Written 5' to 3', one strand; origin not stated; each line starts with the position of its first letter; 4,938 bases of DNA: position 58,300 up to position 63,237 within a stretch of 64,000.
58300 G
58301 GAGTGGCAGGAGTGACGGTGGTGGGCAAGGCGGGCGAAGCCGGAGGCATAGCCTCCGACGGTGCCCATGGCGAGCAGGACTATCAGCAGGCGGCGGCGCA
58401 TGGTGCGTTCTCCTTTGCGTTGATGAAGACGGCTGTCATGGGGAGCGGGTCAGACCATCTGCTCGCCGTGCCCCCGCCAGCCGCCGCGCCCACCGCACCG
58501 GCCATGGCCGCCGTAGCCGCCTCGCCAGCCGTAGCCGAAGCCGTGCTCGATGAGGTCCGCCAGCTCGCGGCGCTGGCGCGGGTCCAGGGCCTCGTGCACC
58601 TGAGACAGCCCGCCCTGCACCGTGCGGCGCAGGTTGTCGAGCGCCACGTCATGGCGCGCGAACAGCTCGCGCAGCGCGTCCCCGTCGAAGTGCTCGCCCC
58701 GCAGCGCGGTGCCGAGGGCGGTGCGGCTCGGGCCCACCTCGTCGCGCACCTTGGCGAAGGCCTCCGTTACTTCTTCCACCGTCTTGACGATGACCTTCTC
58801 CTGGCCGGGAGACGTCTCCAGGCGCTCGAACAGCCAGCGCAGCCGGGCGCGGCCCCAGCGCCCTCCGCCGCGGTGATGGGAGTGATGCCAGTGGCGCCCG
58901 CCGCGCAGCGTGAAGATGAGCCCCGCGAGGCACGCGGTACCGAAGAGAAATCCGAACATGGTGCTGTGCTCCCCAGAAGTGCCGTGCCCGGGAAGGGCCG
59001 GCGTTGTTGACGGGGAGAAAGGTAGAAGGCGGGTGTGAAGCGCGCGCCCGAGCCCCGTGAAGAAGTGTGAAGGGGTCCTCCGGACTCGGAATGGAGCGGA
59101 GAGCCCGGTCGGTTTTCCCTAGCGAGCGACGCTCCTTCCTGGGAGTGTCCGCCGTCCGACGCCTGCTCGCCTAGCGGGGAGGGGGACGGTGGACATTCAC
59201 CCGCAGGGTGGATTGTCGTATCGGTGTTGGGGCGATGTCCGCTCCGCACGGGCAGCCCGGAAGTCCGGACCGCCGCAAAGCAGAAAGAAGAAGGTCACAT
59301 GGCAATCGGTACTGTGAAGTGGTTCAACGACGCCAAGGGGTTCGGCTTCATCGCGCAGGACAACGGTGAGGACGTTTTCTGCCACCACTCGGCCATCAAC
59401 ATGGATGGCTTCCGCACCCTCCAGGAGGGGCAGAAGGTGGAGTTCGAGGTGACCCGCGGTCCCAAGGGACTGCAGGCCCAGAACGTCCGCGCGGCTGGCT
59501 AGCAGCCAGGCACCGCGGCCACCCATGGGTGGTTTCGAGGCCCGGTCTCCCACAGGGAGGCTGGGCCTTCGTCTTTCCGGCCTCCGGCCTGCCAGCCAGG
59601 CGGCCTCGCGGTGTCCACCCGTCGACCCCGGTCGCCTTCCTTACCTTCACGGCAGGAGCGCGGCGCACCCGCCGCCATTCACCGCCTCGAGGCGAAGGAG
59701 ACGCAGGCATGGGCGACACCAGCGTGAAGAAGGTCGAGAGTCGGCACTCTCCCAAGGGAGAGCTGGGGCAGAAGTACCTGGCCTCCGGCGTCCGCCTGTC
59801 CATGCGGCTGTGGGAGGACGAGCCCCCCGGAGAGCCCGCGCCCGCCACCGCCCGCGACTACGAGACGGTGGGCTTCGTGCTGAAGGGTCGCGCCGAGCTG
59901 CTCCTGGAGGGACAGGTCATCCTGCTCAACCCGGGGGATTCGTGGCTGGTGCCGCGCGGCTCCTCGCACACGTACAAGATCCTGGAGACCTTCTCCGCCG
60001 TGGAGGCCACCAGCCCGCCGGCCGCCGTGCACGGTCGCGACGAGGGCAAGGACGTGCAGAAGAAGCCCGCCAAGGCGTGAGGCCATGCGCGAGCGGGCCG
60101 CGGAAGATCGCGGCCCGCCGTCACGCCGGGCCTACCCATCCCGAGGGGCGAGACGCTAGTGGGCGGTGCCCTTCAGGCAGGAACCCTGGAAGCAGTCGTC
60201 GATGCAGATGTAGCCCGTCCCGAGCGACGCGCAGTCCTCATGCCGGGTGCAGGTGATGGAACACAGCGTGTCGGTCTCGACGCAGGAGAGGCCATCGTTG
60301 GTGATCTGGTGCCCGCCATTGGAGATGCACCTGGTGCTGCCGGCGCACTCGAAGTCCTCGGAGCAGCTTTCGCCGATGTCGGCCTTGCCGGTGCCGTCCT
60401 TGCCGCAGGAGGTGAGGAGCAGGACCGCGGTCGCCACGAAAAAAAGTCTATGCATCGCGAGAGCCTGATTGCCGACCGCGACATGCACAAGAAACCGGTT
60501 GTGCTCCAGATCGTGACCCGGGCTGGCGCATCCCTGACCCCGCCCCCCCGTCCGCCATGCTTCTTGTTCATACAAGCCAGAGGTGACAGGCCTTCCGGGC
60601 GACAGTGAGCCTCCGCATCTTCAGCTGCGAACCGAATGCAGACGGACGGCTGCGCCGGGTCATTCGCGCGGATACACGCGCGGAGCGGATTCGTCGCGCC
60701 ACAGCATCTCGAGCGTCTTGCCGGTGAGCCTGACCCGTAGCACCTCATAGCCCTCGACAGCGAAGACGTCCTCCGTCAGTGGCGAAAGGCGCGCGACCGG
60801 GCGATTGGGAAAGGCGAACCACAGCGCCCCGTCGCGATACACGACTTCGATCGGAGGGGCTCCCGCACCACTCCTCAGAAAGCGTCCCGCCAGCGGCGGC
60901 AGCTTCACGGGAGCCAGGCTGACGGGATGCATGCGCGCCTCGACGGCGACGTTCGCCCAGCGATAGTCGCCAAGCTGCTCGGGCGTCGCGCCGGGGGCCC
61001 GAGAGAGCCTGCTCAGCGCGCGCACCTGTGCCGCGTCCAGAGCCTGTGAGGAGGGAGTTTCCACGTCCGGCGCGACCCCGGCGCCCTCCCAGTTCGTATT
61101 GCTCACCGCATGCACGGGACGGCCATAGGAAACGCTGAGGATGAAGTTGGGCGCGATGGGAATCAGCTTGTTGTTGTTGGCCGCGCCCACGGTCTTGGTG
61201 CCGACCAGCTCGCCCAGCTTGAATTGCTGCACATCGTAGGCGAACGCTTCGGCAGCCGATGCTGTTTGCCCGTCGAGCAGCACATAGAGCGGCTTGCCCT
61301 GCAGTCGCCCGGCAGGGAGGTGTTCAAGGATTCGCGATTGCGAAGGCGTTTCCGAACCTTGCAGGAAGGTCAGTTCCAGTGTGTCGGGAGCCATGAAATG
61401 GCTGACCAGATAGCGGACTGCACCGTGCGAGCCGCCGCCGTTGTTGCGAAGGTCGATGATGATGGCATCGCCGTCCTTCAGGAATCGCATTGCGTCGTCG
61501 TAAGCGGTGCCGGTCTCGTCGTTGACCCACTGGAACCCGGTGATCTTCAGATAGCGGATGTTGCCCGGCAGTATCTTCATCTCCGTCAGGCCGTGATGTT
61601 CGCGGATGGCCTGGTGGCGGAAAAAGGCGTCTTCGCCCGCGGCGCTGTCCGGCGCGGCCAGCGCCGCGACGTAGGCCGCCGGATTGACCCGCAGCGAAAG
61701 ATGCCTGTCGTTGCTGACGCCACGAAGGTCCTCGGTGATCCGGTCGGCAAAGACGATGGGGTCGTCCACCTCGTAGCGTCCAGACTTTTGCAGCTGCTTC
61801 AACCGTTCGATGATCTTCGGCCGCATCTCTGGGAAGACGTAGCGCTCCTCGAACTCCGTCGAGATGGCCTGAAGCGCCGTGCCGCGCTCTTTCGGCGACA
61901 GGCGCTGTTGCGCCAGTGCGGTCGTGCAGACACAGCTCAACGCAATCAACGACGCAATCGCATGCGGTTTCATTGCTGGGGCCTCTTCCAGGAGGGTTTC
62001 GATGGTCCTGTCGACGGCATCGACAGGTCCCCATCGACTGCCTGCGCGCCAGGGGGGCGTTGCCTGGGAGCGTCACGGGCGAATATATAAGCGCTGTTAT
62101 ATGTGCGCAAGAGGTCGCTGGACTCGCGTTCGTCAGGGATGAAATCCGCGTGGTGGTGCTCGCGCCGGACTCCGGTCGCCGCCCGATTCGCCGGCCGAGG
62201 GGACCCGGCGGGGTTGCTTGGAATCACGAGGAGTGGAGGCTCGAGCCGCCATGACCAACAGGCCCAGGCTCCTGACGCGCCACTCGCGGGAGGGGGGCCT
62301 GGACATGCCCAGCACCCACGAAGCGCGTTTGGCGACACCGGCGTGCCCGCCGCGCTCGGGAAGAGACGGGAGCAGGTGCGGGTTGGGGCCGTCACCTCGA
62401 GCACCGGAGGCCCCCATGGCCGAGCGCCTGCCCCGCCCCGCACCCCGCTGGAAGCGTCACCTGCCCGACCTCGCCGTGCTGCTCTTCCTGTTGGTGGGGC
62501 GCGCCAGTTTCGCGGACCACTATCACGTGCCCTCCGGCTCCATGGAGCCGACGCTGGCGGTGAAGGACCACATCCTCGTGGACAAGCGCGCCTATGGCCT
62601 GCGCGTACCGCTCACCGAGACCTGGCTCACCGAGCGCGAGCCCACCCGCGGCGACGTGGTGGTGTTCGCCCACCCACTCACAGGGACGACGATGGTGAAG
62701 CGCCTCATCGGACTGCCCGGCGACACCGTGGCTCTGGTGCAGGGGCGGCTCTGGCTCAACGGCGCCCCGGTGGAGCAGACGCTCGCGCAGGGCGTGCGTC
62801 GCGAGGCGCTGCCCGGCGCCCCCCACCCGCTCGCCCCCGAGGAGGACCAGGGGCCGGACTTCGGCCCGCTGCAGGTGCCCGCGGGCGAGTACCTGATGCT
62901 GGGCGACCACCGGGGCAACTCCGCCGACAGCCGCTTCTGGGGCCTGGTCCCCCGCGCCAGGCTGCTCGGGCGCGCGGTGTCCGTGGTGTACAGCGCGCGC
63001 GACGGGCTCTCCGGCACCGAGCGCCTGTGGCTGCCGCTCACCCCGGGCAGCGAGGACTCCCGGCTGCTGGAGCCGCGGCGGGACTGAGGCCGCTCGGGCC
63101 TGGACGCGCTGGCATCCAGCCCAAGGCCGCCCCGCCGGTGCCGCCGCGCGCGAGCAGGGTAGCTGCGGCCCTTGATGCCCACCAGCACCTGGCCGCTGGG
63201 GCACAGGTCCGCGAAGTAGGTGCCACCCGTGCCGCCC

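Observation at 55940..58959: Envelope-stress or metal-sensing module: His-rich CpxP-like protein, small His-rich secreted protein, OmpR-type regulator, and a kinase with a His/Trp/Gly-rich cytoplasmic N-extension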

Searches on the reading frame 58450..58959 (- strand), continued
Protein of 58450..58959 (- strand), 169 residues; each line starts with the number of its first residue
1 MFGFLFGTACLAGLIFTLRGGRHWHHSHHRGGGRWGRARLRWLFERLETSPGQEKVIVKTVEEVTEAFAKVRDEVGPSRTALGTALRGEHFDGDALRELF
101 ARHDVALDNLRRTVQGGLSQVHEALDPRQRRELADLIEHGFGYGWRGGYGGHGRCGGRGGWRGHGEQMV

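Call 42: fold_search(model_id=the predicted structure, library=pdb)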
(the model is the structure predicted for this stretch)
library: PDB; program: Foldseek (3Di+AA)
matches with E <= 10: 591; with E <= 0.001: 0
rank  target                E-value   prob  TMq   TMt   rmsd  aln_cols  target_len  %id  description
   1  2y3d_A                9.7e-02  0.99  0.45  0.63   4.4       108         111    9  Zn-bound form of Cupriavidus metallidurans CH34 CnrXs (released 2011-03-30)
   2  9div_E                1.1e-01  0.80  0.32  0.37   9.8       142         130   11  The crystal structure of de novo designed ChuA binding protein C8 (released 2025-05-21)
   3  3epv_A                1.2e-01  0.99  0.44  0.62   4.0       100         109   10  X-ray Structure of the Metal-sensor CnrX in both the Apo- and Copper-bound Forms (released 2008-11-25)
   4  5ihf_A                1.5e-01  0.99  0.40  0.60   4.8       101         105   14  Salmonella Typhimurium VirG-like (STV) protein (released 2017-03-08)
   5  4clv_A                1.8e-01  0.91  0.42  0.48   8.7       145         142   15  Crystal Structure of dodecylphosphocholine-solubilized NccX from Cupriavidus metallidurans 31A (released 2014-10-01)
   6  2y3h_A                2.0e-01  0.97  0.43  0.60   4.8       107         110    9  E63Q mutant of Cupriavidus metallidurans CH34 CnrXs (released 2011-03-30)
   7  2y39                  2.1e-01  0.97  0.42  0.59   4.4       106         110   13  Ni-bound form of Cupriavidus metallidurans CH34 CnrXs (released 2011-03-30)
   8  2y3h_D                2.2e-01  0.97  0.42  0.61   4.3       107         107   14  E63Q mutant of Cupriavidus metallidurans CH34 CnrXs (released 2011-03-30)
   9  2y3b                  2.3e-01  0.97  0.42  0.59   4.6       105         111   13  Co-bound form of Cupriavidus metallidurans CH34 CnrXs (released 2011-03-30)
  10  3zg1_D                2.5e-01  0.98  0.44  0.61   4.0       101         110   10  NI-BOUND FORM OF M123A MUTANT OF CUPRIAVIDUS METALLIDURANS CH34 CNRXS (released 2013-10-23)
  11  5f4y_A                2.5e-01  0.66  0.36  0.36   8.0       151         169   11  Structure of the SD2 domain of Human Shroom2 (released 2016-10-19)
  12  2y3h_C                2.6e-01  0.97  0.43  0.61   4.2       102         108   11  E63Q mutant of Cupriavidus metallidurans CH34 CnrXs (released 2011-03-30)
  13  4wwb                  3.5e-01  0.93  0.42  0.58   4.5       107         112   14  High-resolution structure of the Ni-bound form of the Y135F mutant of C. metallidurans CnrXs (released 2015-02-11)
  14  2y3h_B                3.8e-01  0.95  0.42  0.59   4.5       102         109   11  E63Q mutant of Cupriavidus metallidurans CH34 CnrXs (released 2011-03-30)
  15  8iyj_V9               3.8e-01  0.82  0.34  0.52   8.5       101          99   16  Cryo-EM structure of the 48-nm repeat doublet microtubule from mouse sperm (released 2023-07-05)
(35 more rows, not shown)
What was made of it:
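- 58450..58959 (-): Gene 1: a 169-aa PF13801 (CnrX/ZraP-type) helical protein. It has an N-terminal hydrophobic helix (residues 1-18), an Arg/His/Gly/Trp linker (19-36), a helical core (37-139) with LETSPGQ and LDPRQ motifs, and a Gly/His/Arg/Trp/Cys C-tail (140-169). Foldseek gives CnrXs, NccX, STV, CpxP and Spy (call 42).
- Closest known: CnrY-CnrX-CnrH and NccYXH nickel/cobalt sensors. Same: These are the best structural matches: CnrXs 2y3d and 3epv, and NccX 4clv (call 42).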

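Call 56: list_cluster_members(proteins=[P0247, P0252, P0256, P0264, P0277, P0290, P0298, P0321, P0338, P0357])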
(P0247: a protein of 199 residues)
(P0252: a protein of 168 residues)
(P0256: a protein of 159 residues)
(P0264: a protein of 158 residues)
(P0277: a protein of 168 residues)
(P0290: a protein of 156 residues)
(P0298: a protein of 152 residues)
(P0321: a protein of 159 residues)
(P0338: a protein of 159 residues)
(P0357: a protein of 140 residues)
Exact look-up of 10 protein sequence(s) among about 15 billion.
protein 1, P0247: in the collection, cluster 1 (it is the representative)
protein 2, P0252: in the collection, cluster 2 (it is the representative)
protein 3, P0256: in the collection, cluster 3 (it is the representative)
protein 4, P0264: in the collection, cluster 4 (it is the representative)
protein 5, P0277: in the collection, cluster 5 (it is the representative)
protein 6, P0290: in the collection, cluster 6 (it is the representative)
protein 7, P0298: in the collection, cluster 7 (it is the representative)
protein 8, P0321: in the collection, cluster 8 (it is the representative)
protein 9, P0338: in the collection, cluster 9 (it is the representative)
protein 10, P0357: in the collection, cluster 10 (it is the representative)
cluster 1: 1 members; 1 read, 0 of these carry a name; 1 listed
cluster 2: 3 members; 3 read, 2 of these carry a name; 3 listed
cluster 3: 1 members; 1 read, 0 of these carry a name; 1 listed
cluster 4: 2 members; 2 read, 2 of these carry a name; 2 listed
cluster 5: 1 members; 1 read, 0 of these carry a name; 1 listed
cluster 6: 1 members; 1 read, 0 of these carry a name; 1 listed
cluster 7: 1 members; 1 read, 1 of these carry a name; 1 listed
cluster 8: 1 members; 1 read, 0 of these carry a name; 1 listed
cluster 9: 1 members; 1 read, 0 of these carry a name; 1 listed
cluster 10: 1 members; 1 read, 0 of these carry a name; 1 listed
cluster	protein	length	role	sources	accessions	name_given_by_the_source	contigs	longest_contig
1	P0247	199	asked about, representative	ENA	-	-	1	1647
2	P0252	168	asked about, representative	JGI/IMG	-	Spy/CpxP family protein refolding chaperone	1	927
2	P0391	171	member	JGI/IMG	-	Spy/CpxP family protein refolding chaperone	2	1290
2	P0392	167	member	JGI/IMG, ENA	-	-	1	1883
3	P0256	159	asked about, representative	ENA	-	-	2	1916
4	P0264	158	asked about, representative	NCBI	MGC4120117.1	MAG: periplasmic heavy metal sensor [Myxococcales bacterium]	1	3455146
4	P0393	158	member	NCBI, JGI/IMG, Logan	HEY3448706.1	MAG TPA: periplasmic heavy metal sensor [Myxococcales bacterium] | Spy/CpxP family protein refolding chaperone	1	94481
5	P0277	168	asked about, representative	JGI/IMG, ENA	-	-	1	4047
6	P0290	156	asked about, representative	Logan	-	-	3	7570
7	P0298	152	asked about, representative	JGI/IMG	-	hypothetical protein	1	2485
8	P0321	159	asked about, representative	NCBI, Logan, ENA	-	-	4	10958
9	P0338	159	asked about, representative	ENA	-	-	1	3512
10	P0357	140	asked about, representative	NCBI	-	-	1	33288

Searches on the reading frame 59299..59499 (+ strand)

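Call 5: search_protein_families(library=pfam, proteins=[window:59299-59499:+], max_evalue=0.01)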
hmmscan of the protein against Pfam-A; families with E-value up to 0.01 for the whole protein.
seq(67 aa): 2 families
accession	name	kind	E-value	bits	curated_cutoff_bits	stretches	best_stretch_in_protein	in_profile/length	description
PF00313.28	CSD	-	1.9e-29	101.7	27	1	4-65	3-65/66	'Cold-shock' DNA-binding domain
PF08206.17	OB_RNB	-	0.0037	17.4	24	1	12-34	7-30/58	Ribonuclease B OB domain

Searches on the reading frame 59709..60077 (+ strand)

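Call 5: search_protein_families(library=pfam, proteins=[window:59709-60077:+], max_evalue=0.01)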
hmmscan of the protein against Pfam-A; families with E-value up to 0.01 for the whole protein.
seq(123 aa): 6 families
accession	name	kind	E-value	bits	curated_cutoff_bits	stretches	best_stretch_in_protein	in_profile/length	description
PF07883.17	Cupin_2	-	4.6e-10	39.5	27.2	1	39-91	6-58/70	Cupin domain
PF05899.18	Cupin_3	-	2e-05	24.6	23.5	1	48-95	23-70/74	EutQ-like cupin domain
PF02311.25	AraC_binding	-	9.7e-05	22.6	21.1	1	45-90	17-62/135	AraC-like ligand binding domain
PF06249.18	EutQ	-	0.00027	21.2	21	1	50-91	94-135/152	Ethanolamine utilisation protein EutQ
PF12852.13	Cupin_6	-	0.00092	19.5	26.7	1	52-114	35-98/183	Cupin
PF11699.14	CENP-C_C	-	0.0027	18.4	29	1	38-88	20-70/85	Mif2/CENP-C like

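Call 49: search_protein_families(library=ncbifam, proteins=[window:59709-60077:+], max_evalue=0.001)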
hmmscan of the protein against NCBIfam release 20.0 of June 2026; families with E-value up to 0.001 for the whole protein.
seq(123 aa): 0 families

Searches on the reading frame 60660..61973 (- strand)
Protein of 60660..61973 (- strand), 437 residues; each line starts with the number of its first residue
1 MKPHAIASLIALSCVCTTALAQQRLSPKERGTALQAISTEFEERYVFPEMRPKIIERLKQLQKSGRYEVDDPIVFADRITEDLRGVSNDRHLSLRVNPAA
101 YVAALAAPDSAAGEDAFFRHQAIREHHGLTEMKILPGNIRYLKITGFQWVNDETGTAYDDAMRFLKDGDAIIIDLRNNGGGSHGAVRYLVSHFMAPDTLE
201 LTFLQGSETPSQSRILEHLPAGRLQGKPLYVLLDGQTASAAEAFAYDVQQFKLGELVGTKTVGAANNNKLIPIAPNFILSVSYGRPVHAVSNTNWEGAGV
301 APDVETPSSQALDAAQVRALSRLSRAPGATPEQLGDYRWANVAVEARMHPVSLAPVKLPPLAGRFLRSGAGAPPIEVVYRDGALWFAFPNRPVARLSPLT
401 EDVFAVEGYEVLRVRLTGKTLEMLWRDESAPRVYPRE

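Call 5: search_protein_families(library=pfam, proteins=[window:60660-61973:-], max_evalue=0.01)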
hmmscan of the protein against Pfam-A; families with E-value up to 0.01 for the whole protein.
window:60660-61973:- (437 aa): 2 families
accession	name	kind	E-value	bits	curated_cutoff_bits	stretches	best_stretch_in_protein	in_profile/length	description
PF03572.23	Peptidase_S41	-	3.7e-24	85.6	24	1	139-305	2-164/165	Peptidase family S41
PF11918.13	Peptidase_S41_N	-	1.9e-06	28.4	26.6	1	31-98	19-87/129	N-terminal domain of Peptidase_S41 in eukaryotic IRBP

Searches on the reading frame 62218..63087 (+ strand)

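Call 16: search_protein_families(library=pfam, proteins=[window:62218-63087:+], max_evalue=0.001)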
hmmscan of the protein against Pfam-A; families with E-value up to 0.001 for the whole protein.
window:62218-63087:+ (289 aa): 1 family
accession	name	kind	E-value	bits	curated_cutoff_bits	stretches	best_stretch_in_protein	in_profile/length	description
PF10502.14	Peptidase_S26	-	6.4e-41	140.5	22.9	1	86-257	10-167/168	Signal peptidase, peptidase S26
